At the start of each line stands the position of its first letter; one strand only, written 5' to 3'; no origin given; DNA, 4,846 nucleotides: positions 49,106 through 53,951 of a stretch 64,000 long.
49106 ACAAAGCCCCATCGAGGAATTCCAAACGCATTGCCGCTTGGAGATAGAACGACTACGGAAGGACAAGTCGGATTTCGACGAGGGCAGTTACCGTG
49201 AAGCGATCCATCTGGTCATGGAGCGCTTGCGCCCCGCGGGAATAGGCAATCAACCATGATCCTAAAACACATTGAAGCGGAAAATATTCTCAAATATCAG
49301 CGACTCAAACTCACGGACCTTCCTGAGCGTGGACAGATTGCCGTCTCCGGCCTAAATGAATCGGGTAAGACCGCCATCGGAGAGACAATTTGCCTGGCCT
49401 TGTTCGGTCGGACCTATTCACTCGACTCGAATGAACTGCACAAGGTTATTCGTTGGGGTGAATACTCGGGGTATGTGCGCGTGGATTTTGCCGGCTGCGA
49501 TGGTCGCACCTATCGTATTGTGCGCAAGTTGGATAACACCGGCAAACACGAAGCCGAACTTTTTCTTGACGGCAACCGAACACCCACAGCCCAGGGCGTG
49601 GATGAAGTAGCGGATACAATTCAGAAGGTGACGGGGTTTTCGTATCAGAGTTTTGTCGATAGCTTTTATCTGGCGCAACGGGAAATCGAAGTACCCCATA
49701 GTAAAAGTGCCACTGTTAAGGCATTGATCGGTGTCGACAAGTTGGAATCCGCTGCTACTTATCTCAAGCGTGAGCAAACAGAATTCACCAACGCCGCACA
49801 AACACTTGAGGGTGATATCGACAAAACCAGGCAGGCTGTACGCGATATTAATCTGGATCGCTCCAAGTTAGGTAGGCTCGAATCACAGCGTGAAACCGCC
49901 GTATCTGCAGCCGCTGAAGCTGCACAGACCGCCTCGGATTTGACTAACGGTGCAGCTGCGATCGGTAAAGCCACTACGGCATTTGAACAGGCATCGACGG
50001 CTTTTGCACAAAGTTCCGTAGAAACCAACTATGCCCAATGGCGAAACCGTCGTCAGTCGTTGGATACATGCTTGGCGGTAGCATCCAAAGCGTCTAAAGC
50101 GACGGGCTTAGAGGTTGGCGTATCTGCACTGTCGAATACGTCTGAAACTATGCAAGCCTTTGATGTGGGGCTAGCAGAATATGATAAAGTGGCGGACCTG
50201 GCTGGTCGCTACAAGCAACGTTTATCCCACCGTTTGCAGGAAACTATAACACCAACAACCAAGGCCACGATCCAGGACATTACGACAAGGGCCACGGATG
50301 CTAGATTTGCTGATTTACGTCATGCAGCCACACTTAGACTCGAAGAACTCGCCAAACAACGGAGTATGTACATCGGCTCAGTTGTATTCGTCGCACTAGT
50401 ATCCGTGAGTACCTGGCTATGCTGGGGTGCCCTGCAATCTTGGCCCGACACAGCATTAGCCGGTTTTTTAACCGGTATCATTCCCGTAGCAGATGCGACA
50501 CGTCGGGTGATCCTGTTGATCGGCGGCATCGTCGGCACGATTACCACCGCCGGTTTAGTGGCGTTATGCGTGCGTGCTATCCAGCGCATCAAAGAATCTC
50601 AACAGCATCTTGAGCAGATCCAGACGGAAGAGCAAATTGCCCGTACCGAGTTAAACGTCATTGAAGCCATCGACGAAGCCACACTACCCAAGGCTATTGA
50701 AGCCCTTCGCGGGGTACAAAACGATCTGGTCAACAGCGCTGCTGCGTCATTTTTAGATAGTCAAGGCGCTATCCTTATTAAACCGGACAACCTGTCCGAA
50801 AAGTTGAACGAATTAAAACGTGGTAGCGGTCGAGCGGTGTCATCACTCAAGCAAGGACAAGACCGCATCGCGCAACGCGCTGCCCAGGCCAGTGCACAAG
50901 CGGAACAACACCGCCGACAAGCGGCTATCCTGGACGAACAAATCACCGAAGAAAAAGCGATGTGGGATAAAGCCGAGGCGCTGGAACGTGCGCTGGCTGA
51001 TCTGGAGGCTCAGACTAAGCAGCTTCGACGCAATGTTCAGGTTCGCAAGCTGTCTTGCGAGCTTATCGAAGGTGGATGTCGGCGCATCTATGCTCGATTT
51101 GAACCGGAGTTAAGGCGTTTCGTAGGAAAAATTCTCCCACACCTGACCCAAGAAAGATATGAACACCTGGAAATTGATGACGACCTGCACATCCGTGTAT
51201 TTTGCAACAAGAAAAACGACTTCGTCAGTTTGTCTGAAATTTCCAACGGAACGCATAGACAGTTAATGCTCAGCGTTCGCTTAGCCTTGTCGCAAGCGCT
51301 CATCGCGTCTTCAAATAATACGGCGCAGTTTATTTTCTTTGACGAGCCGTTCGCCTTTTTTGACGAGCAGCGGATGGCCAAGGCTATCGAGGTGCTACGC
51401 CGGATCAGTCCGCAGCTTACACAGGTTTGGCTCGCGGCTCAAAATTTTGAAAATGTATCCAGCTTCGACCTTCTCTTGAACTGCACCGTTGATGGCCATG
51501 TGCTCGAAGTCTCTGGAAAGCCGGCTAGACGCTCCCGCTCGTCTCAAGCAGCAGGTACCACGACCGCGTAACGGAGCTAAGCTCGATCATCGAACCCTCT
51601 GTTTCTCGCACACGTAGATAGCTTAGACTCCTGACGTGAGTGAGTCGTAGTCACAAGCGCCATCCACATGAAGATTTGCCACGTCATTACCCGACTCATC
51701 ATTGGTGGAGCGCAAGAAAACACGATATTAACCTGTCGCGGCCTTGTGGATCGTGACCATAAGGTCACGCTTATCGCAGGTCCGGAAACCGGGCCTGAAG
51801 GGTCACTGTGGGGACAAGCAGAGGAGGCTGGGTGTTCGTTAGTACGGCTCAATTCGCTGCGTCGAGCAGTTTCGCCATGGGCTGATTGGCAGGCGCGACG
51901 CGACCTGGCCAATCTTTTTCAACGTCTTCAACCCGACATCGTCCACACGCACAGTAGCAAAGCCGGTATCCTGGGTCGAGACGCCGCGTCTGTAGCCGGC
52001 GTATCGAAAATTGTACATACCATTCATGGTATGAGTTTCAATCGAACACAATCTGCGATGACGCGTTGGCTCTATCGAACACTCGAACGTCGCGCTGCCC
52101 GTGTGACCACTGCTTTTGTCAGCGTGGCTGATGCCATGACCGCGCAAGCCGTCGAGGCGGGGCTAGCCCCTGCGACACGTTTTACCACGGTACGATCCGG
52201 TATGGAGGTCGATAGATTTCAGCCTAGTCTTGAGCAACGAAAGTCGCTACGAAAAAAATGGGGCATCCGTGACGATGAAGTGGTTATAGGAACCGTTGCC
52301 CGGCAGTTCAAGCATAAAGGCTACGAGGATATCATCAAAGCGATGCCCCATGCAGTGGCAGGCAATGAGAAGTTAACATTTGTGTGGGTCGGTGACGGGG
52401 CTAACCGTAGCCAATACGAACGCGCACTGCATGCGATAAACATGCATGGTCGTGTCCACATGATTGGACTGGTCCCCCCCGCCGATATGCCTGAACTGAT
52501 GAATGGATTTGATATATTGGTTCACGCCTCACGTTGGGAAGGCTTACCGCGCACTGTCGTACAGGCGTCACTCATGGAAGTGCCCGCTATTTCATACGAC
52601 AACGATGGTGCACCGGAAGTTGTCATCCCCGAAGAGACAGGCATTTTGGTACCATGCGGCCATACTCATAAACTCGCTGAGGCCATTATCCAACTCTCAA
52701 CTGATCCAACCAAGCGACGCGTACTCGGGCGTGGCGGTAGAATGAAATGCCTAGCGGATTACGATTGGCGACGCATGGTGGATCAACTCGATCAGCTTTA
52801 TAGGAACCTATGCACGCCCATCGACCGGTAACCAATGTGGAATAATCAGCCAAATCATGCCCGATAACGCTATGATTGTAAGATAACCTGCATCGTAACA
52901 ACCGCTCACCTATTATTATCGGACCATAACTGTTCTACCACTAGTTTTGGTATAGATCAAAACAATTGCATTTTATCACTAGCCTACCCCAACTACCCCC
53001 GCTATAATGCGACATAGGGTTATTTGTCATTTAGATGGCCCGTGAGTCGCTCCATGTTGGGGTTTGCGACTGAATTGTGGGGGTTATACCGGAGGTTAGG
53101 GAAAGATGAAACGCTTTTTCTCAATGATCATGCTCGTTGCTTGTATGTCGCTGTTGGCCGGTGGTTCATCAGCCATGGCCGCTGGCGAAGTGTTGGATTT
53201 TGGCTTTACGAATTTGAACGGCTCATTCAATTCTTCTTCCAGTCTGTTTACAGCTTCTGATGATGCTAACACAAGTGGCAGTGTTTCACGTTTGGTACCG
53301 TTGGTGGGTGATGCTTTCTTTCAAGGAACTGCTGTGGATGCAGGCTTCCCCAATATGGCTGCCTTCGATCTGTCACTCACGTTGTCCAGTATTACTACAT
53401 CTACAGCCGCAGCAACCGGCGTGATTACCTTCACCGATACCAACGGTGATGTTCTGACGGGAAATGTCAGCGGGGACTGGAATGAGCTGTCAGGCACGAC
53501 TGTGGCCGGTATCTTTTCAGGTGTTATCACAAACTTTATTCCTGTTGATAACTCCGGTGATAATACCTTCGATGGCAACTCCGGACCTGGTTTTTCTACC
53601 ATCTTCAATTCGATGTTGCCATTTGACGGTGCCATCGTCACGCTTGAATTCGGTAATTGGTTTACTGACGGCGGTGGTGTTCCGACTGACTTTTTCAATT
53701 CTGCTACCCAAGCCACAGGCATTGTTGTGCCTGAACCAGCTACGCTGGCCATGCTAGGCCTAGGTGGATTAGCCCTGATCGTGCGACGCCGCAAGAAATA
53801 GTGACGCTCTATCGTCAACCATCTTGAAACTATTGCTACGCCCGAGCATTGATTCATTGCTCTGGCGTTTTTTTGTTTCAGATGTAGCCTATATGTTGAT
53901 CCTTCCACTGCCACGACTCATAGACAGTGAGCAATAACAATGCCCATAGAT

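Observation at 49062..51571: Two-gene module: a 65-aa protein coupled to a Rad50/SbcC-like ATPase whose coiled-coil apex is a transmembrane hairpin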

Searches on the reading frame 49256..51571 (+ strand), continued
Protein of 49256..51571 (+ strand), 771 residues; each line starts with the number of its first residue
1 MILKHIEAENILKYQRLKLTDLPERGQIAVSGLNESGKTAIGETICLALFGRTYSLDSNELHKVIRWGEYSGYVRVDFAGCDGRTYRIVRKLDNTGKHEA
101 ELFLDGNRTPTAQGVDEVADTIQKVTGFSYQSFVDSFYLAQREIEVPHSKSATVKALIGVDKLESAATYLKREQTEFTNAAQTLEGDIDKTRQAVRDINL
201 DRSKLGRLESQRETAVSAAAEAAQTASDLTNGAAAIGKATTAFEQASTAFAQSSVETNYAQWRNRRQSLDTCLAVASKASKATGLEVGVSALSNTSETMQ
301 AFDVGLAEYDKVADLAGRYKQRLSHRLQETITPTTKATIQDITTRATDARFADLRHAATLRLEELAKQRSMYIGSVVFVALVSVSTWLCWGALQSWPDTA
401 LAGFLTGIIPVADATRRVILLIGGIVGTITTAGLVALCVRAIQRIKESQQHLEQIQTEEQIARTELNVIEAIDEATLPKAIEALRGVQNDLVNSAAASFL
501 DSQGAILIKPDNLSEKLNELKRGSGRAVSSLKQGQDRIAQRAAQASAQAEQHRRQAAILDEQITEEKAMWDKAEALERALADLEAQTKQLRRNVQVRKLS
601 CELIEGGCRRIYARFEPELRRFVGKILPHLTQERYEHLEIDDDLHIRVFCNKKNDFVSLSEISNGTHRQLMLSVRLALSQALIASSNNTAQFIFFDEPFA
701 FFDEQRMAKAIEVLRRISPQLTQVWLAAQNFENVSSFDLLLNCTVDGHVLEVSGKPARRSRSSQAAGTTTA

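Call 74: search_solved_structures(query=A1, max_evalue=1e-30, show_alignments=1)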
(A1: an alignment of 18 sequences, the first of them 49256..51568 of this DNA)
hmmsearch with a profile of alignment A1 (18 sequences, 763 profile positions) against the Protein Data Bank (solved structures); distinct sequences matched with E-value up to 1e-30: 2.
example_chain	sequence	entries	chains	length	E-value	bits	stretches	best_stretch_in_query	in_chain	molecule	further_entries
5f3w_B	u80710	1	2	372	1.2e-37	133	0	1-217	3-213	DNA double-strand break repair Rad50 ATPase,DNA double-strand break repair Rad50 ATPase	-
3aux_A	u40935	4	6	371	3e-37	131.7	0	1-216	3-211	DNA double-strand break repair rad50 ATPase | DNA double-strand break repair Rad50 ATPase,DNA double-strand break repair Rad50 ATPase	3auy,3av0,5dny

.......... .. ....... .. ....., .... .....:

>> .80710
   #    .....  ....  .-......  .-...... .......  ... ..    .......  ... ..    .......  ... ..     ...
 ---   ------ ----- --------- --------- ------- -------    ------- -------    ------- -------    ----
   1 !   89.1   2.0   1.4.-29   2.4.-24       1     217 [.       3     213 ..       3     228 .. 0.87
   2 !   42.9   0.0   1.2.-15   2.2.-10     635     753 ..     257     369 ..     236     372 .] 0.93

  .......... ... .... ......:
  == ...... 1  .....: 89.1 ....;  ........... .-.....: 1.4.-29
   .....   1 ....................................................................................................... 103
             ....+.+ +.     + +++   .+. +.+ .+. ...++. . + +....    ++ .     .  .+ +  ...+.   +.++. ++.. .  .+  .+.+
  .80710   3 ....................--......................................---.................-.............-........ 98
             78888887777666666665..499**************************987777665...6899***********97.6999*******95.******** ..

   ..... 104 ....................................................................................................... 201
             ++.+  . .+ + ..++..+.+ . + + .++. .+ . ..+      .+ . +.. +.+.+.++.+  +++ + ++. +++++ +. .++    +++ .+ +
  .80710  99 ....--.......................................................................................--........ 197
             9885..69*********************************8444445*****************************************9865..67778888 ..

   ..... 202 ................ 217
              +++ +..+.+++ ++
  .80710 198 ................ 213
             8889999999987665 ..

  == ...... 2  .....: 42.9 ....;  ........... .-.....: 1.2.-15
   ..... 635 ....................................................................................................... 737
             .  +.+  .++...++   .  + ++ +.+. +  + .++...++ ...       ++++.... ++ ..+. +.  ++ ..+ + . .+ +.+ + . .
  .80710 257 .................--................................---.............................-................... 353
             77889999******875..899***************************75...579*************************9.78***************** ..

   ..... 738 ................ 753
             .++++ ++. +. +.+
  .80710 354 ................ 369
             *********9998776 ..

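Call 78: find_encoding_contigs(protein=P0046, flank=4000, max_places=1)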
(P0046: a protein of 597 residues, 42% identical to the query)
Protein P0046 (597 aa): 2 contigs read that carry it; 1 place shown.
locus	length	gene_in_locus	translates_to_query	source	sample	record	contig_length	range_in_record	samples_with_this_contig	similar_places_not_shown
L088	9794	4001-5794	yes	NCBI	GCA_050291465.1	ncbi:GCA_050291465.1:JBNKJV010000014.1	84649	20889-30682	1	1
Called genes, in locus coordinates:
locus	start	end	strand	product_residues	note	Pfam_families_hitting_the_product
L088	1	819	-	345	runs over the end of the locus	PF01571:GCV_T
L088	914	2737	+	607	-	PF25255:WHD_RNase_II (weak), PF23161:HTH_RNase_II, PF00773:RNB, PF18614:RNase_II_C_S1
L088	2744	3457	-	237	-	PF01548:DEDD_Tnp_IS110, PF02371:Transposase_20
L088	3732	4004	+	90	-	-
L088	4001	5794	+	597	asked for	PF02463:SMC_N, PF13476:AAA_23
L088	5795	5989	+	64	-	-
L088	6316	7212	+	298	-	PF00378:ECH_1, PF16113:ECH_2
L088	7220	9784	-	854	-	PF00512:HisKA, PF02518:HATPase_c, PF00072:Response_reg, PF01627:Hpt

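Call 79: find_encoding_contigs(protein=P0066, flank=4000, max_places=1)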
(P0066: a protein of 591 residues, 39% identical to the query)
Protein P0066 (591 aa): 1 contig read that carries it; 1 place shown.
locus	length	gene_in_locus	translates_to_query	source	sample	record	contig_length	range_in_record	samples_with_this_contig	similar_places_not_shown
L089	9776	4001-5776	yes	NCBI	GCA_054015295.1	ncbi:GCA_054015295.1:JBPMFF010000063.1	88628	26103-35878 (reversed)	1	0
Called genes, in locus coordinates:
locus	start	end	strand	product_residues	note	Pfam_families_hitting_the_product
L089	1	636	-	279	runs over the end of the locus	PF08668:HDOD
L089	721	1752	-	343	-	PF01571:GCV_T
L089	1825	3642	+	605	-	PF23161:HTH_RNase_II, PF00773:RNB, PF18614:RNase_II_C_S1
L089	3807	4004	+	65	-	-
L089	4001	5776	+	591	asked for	PF02463:SMC_N (weak), PF13476:AAA_23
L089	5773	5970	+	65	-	-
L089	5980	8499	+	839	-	PF00270:DEAD, PF00271:Helicase_C, PF24473:CON_HrpB (faint), PF08482:HrpB_C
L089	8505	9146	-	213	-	PF12804:NTP_transf_3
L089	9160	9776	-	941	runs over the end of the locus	PF00133:tRNA-synt_1, PF09334:tRNA-synt_1g (weak), PF13603:tRNA-synt_1_2 (weak), PF08264:Anticodon_1, PF10458:Val_tRNA-synt_C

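Call 88: list_cluster_members(proteins=[P0001, P0048, P0073, P0108])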
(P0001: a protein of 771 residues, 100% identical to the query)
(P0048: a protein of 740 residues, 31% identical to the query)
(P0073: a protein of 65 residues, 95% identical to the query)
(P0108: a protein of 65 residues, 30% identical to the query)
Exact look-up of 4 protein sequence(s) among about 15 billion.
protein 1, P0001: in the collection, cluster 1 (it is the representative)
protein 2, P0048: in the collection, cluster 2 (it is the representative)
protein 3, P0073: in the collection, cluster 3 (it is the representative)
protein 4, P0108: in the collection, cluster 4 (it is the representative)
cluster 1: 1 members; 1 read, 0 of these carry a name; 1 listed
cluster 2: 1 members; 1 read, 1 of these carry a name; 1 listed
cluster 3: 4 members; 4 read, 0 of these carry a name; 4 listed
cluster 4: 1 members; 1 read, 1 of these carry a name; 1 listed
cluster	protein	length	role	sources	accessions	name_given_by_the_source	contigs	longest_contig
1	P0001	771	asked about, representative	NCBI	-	-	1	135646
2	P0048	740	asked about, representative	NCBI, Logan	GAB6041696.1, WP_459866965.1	AAA family ATPase [Endothiovibrio diazotrophicus]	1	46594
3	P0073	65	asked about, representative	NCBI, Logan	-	-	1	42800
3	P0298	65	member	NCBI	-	-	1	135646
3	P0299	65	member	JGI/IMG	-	-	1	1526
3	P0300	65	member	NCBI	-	-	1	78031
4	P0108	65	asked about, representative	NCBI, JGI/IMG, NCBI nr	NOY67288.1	MAG: hypothetical protein GXP13_07750 [Gammaproteobacteria bacterium] | hypothetical protein [Gammaproteobacteria bacterium]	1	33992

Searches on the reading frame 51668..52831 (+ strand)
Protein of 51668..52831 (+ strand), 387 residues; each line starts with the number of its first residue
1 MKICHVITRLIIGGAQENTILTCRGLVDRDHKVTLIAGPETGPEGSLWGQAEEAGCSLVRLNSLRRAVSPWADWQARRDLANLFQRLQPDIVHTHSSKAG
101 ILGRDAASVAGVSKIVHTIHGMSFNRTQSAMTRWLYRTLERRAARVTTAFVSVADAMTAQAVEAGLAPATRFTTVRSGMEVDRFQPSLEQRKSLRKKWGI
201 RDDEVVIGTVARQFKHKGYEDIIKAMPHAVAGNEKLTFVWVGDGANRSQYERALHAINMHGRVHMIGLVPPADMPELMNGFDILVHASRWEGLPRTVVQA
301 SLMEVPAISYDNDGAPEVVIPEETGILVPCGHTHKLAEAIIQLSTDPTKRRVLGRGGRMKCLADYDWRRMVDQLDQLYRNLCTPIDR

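Call 85: search_protein_families(library=pfam, proteins=[window:51668-52831:+], max_evalue=0.00001)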
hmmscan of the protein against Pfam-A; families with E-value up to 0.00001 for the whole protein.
window:51668-52831:+ (387 aa): 6 families
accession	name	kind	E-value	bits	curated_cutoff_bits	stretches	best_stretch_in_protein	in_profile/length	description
PF00534.26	Glycos_transf_1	-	3.1e-33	115.1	26.4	1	191-358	2-170/172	Glycosyl transferases group 1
PF13692.12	Glyco_trans_1_4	-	4.7e-26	92.2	27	1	206-346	3-142/142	Glycosyl transferases group 1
PF13579.12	Glyco_trans_4_4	-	3.5e-22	79.9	29.7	1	13-176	1-156/158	Glycosyl transferase 4-like domain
PF13439.12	Glyco_transf_4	-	3.8e-19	69.8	28.5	1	12-183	1-170/170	Glycosyltransferase Family 4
PF13477.12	Glyco_trans_4_2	-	6.9e-11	42.9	23.4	1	21-148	15-133/139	Glycosyl transferase 4-like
PF13524.12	Glyco_trans_1_2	-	2.5e-09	37.7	25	1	231-374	10-142/144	Glycosyl transferase-like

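Call 86: search_protein_families(library=padloc, proteins=[window:51668-52831:+], max_evalue=0.00001)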
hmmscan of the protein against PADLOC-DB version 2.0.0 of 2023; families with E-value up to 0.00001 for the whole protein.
window:51668-52831:+ (387 aa): 0 families

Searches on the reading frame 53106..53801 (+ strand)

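Call 85: search_protein_families(library=pfam, proteins=[window:53106-53801:+], max_evalue=0.00001)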
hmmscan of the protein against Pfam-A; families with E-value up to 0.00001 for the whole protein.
window:53106-53801:+ (231 aa): 1 family
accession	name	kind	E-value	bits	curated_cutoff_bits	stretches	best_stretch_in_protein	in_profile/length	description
PF07589.16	PEP-CTERM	-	8e-07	29.3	20.7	1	208-229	2-24/24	PEP-CTERM motif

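Call 86: search_protein_families(library=padloc, proteins=[window:53106-53801:+], max_evalue=0.00001)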
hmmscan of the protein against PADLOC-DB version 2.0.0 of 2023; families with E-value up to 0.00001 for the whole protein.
window:53106-53801:+ (231 aa): 0 families
